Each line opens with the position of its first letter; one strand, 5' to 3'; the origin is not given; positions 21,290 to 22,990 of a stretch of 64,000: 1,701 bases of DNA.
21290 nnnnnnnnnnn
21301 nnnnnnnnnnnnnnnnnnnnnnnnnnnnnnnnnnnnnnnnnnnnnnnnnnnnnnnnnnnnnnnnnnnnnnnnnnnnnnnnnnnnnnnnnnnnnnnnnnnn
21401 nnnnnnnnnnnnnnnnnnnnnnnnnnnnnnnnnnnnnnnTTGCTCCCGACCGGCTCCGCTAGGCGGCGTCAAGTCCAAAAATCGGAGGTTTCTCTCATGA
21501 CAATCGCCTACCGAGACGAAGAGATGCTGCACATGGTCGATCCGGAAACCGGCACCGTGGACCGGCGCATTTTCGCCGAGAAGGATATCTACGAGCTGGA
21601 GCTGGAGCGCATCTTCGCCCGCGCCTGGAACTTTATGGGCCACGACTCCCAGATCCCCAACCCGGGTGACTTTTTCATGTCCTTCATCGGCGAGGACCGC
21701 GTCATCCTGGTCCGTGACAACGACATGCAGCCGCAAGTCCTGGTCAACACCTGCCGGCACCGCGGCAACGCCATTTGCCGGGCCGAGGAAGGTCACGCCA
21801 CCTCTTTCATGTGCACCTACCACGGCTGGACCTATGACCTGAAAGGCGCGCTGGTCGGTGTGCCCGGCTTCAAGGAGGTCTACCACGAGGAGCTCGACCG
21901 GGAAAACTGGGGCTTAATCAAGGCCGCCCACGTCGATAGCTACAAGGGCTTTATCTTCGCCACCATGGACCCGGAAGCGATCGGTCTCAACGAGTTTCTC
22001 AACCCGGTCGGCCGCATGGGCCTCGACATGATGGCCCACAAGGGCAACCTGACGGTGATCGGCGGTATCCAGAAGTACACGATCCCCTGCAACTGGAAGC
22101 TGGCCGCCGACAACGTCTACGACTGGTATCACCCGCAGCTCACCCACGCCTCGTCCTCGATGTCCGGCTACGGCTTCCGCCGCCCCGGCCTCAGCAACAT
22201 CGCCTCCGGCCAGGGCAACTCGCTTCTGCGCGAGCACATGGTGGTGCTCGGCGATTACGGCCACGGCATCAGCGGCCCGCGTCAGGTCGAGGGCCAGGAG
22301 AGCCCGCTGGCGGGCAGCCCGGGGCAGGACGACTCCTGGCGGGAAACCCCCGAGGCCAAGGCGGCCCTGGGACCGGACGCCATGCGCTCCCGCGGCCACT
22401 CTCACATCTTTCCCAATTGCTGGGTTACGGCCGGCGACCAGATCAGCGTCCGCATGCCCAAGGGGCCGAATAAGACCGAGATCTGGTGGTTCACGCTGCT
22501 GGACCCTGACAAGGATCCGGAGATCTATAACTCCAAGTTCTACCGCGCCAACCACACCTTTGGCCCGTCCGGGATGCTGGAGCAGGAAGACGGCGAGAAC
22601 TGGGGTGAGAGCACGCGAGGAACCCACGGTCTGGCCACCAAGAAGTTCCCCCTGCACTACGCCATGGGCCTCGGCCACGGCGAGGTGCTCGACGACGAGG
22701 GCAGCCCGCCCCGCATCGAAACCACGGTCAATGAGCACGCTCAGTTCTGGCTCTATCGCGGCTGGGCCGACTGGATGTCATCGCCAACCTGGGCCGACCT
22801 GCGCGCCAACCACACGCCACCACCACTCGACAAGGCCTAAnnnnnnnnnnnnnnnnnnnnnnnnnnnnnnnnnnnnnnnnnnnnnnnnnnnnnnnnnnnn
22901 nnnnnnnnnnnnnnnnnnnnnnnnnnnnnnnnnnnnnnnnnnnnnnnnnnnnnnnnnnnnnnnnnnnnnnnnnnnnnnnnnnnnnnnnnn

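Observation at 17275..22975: Tandem segmental duplication of a GNAT-Rieske cassette, with one GNAT copy inactivated by a repeat insertion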

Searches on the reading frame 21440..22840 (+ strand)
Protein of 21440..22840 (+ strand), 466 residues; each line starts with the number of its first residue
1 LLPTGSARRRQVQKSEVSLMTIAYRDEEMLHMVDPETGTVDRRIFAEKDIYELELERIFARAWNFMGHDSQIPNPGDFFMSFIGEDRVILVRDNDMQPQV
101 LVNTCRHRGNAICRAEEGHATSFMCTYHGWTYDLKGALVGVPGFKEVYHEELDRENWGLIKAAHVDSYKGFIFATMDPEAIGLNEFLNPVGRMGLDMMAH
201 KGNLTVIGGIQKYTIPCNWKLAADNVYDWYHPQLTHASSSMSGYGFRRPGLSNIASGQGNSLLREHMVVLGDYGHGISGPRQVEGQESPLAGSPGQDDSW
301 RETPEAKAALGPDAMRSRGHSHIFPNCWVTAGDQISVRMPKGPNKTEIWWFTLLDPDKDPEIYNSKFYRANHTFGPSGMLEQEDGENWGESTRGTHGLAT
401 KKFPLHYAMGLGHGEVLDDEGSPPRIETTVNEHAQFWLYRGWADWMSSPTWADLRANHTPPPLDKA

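Call 7: search_protein_families(library=pfam, proteins=[window:21440-22840:+], max_evalue=0.01)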
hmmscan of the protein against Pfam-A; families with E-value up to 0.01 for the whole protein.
window:21440-22840:+ (466 aa): 2 families
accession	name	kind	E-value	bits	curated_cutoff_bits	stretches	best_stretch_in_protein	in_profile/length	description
PF00848.25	Ring_hydroxyl_A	-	1e-16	61.9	24.9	1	212-401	11-180/208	Ring hydroxylating alpha subunit (catalytic domain)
PF00355.32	Rieske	-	1.1e-13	51.3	20.3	1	63-146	2-83/88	Rieske [2Fe-2S] domain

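Call 27: search_protein_families(library=ncbifam, proteins=[window:21497-22840:+], max_evalue=0.01)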
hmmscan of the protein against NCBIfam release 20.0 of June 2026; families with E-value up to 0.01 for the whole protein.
window:21497-22840:+ (447 aa): 7 families
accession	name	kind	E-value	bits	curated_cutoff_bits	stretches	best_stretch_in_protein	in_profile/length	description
NF042946.1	3PPDioc_HcaE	equivalog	1e-89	301.6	830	1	9-437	4-439/450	3-phenylpropionate/cinnamic acid dioxygenase subunit alpha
NF041684.1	ant_diox_AndAc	equivalog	5.5e-47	160.3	750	1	9-218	11-223/418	anthranilate 1,2-dioxygenase large subunit AndAc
TIGR03229.1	benzo_1_2_benA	equivalog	1.6e-43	149.2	780.95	1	16-218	9-216/433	benzoate 1,2-dioxygenase large subunit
TIGR03228.1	anthran_1_2_A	equivalog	1.7e-39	135.8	671.9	1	21-217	16-213/438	anthranilate 1,2-dioxygenase large subunit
NF058607.1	GlBtMonoOxGbcA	equivalog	6.5e-33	113.8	670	1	20-218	32-223/420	glycine betaine monooxygenase oxygenase subunit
NF052579.1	BetMthstMoxSdmAMthl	equivalog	0.0018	17.3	600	1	66-121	39-93/351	4beta-methylsterol monooxygenase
NF010001.0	PRK13474.1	subfamily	0.0074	15.6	154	0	65-124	85-143/178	cytochrome b6-f complex iron-sulfur subunit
